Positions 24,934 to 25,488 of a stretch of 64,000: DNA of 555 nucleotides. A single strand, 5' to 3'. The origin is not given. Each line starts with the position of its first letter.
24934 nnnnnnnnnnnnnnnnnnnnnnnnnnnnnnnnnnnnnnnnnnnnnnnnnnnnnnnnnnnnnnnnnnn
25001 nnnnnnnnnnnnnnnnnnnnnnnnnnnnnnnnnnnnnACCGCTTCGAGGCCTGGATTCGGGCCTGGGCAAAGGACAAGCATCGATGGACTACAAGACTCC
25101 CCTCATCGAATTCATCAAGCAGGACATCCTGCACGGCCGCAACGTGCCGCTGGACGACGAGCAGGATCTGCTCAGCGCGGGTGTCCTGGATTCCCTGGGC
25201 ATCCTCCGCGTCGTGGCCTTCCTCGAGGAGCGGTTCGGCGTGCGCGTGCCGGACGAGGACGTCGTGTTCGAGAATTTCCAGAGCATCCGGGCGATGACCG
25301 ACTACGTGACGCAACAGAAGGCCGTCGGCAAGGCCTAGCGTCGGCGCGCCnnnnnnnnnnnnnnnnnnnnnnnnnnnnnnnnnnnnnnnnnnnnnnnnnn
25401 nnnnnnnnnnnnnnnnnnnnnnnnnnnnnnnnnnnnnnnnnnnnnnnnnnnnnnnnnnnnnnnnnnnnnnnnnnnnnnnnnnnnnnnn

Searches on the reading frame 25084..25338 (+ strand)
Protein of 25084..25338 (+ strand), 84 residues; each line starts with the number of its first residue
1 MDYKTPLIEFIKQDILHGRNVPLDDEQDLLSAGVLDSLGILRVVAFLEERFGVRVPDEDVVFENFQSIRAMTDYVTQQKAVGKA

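Call 4: search_protein_families(library=pfam, proteins=[window:25084-25338:+])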
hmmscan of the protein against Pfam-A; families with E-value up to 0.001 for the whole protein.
window:25084-25338:+ (84 aa): 2 families
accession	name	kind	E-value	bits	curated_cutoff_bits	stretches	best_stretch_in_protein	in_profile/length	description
PF00550.31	PP-binding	-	4.4e-09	36.9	20.8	1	21-75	16-67/67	Phosphopantetheine attachment site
PF14573.12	PP-binding_2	-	0.00088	19.9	32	1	34-81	45-90/96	Acyl-carrier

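Call 14: search_protein_families(library=ncbifam, proteins=[window:25084-25338:+], max_evalue=0.00001)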
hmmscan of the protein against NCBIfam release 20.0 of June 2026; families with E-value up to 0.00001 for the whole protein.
window:25084-25338:+ (84 aa): 6 families
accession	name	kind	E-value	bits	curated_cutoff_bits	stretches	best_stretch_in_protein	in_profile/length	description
NF052616.1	ACP_for_OlsHI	equivalog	1.7e-10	41.1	130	1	8-80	9-82/83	ornithine lipid biosynthesis acyl carrier protein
NF058660.1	cispen_ACP_AmcB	equivalog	3.2e-10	40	80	1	24-79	24-79/80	cispentacin biosynthesis acyl carrier protein AmcB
NF005480.0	PRK07081.1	equivalog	4.6e-08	32.9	72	1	23-78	22-76/83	acyl carrier protein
NF009104.0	PRK12449.1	equivalog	1.1e-06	28.5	70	1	8-79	11-79/80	acyl carrier protein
NF005798.0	PRK07639.1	equivalog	3.2e-06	27.5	100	1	33-79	36-82/91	petrobactin biosynthesis protein AsbD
NF002147.0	PRK00982.1-1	equivalog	3.2e-06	26.9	84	1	35-79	39-81/83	acyl carrier protein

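Call 54: search_solved_structures(query=window:25084-25338:+, max_evalue=1, show_alignments=1)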
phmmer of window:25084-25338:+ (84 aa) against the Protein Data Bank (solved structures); distinct sequences matched with E-value up to 1: 121 (the best 60 are shown).
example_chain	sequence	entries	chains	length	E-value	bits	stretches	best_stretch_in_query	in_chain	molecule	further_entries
2my5_A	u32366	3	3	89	2.4e-11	46.7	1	5-76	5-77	Peptidyl carrier protein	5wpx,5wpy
6cxt_A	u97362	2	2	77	5.9e-11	45.5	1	7-77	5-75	Alpha/beta hydrolase fold protein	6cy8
2my6_A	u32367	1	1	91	6.8e-11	45.3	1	5-76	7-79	Peptidyl carrier protein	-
8jf2_F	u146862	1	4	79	2.1e-07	34.1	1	1-77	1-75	D-alanyl carrier protein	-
6bug_A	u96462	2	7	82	2.5e-07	34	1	1-77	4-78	D-alanyl carrier protein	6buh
2n5h_A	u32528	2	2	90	5.9e-07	32.7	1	6-80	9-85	Peptidyl carrier protein PltL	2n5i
6o6e_E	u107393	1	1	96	7.3e-07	32.4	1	6-80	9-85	Peptidyl carrier protein PltL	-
7b0n_U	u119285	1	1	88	2.9e-05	27.4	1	29-80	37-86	Acyl carrier protein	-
6gcs_Q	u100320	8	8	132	5.1e-05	26.6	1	29-80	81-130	ACPM2 SUBUNIT | Acyl carrier protein ACPM2 of NADH:Ubiquinone Oxidoreductase (Complex I)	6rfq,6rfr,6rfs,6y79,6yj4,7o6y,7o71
2koo_A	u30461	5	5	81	0.00013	25.3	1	34-78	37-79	Acyl carrier protein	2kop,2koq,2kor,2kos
2cnr_A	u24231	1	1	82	0.00013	25.3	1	34-78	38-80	ACYL CARRIER PROTEIN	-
5jdx_A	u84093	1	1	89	0.00094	22.6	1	5-80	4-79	Putative peptidyl carrier protein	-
2ehs_A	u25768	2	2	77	0.0011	22.3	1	35-77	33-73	Acyl carrier protein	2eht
7thn_E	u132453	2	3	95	0.0012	22.2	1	5-80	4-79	Probable acyl carrier protein PigG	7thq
7yn3_C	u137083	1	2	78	0.0024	21.2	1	9-76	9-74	CcbZ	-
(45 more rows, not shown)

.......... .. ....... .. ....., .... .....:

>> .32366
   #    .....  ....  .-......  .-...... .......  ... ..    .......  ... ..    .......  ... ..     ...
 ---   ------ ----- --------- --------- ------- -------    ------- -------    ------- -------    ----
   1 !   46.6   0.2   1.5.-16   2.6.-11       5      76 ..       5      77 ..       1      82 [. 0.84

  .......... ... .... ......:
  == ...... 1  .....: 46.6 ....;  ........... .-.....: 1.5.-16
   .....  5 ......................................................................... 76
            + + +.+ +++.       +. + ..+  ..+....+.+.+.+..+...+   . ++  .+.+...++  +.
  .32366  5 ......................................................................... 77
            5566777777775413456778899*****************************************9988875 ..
